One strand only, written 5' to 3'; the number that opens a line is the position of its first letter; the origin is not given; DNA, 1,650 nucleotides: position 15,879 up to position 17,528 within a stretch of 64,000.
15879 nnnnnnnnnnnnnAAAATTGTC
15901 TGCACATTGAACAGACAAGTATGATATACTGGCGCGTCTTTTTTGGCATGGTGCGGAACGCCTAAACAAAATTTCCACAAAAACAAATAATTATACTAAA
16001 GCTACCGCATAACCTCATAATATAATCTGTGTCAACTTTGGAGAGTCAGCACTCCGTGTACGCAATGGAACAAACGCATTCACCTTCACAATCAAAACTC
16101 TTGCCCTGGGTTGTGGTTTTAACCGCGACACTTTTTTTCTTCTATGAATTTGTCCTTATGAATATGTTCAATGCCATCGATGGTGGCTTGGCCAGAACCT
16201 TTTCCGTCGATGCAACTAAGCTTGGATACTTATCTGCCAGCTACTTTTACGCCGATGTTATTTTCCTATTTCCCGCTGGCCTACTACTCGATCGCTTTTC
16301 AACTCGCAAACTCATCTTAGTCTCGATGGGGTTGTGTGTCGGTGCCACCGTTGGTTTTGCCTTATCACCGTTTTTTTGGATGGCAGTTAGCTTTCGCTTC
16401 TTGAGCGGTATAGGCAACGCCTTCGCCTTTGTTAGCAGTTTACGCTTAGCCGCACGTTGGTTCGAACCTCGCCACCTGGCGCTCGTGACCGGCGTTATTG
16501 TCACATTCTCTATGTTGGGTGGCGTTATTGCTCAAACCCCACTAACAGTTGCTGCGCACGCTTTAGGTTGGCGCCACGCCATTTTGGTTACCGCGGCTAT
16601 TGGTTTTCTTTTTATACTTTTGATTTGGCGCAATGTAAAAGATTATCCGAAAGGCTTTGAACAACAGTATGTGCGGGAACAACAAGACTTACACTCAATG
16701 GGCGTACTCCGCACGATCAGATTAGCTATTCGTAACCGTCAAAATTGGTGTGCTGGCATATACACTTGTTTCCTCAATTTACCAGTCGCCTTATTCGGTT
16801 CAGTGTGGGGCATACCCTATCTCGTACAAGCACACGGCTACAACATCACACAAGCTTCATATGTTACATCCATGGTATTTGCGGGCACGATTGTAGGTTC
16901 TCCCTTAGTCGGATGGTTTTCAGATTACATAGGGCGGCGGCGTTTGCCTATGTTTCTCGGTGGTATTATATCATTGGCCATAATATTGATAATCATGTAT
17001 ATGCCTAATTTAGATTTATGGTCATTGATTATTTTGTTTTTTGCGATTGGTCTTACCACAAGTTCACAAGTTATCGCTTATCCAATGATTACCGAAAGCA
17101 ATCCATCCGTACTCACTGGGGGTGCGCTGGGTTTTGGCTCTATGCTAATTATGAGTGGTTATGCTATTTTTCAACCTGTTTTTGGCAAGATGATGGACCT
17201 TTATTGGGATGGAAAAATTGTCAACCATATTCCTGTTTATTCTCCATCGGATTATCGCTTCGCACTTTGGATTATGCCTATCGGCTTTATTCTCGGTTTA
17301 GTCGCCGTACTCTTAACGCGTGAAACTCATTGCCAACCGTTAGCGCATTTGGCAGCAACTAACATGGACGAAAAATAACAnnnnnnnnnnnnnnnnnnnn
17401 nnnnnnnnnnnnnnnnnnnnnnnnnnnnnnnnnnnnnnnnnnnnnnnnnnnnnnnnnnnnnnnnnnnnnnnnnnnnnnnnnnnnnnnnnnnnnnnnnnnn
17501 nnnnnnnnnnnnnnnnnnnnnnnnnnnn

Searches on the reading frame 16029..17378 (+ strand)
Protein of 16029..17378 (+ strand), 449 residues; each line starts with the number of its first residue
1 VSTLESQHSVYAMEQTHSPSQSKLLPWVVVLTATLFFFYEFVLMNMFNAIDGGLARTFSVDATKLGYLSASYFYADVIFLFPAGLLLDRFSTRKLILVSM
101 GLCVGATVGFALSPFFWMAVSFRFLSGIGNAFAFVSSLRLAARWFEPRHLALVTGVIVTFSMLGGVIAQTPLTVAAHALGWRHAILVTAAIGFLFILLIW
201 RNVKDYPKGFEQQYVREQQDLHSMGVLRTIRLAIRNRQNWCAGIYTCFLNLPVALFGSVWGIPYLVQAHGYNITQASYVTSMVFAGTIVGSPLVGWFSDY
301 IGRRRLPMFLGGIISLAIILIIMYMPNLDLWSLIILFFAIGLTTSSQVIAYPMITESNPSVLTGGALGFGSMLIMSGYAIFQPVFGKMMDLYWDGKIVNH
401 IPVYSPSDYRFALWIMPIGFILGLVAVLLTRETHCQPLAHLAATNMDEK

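Call 39: search_protein_families(library=ncbifam, proteins=[window:16029-17378:+])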
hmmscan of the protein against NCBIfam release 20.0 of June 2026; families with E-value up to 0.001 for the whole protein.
window:16029-17378:+ (449 aa): 21 families
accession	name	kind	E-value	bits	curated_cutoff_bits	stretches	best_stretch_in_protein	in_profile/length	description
TIGR00893.1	2A0114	subfamily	1.7e-26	93.1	395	1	55-386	21-368/399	D-galactonate transporter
TIGR00881.1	2A0104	subfamily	1.3e-25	90.3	407.75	1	42-392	9-373/379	phosphoglycerate transporter protein PgtP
TIGR00895.1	2A0115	subfamily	9.4e-13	47.8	418.55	2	18-204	7-193/398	aromatic acid/H+ symport family MFS transporter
TIGR00880.1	2_A_01_02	superfamily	3e-12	46.8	131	1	75-203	10-138/141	multidrug resistance protein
TIGR00898.1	2A0119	subfamily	2.3e-11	43.2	550.75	2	84-200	147-260/506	cation transport protein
NF008586.0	PRK11551.1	equivalog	3.6e-11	42.7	410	1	52-368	39-347/406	3-(3-hydroxy-phenyl)propionate transporter MhpT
TIGR00886.1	2A0108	subfamily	9.4e-11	41.4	311.7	1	33-325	6-312/368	NarK family nitrate/nitrite MFS transporter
TIGR00897.2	2A0118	subfamily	3.6e-10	39.4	375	1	61-348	41-334/401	RbtT/DalT/CsbX family MFS transporter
NF008661.1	PRK11663.1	subfamily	3.3e-09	36.3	564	1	24-398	24-414/439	MFS transporter family glucose-6-phosphate receptor UhpC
TIGR00883.1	2A0106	subfamily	4.5e-09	35.8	443.45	1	167-343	155-329/400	metabolite/H+ symporter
TIGR00711.1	efflux_EmrB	subfamily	4.1e-08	32.4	230.2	1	43-205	17-179/485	DHA2 family efflux MFS transporter permease subunit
TIGR00890.1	2A0111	subfamily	4.6e-08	32.4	374.85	1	27-355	2-320/377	oxalate/formate antiport family MFS transporter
TIGR00894.1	2A0114euk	subfamily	1.4e-07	30.5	626.45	1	56-340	69-372/465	Na(+)-dependent inorganic phosphate cotransporter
NF007498.0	PRK10091.1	equivalog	2.1e-07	30.2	499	1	39-342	18-303/390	MFS transporter AraJ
TIGR00710.1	efflux_Bcr_CflA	subfamily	8.6e-07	28.7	200.9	1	30-352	7-321/385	Bcr/CflA family efflux MFS transporter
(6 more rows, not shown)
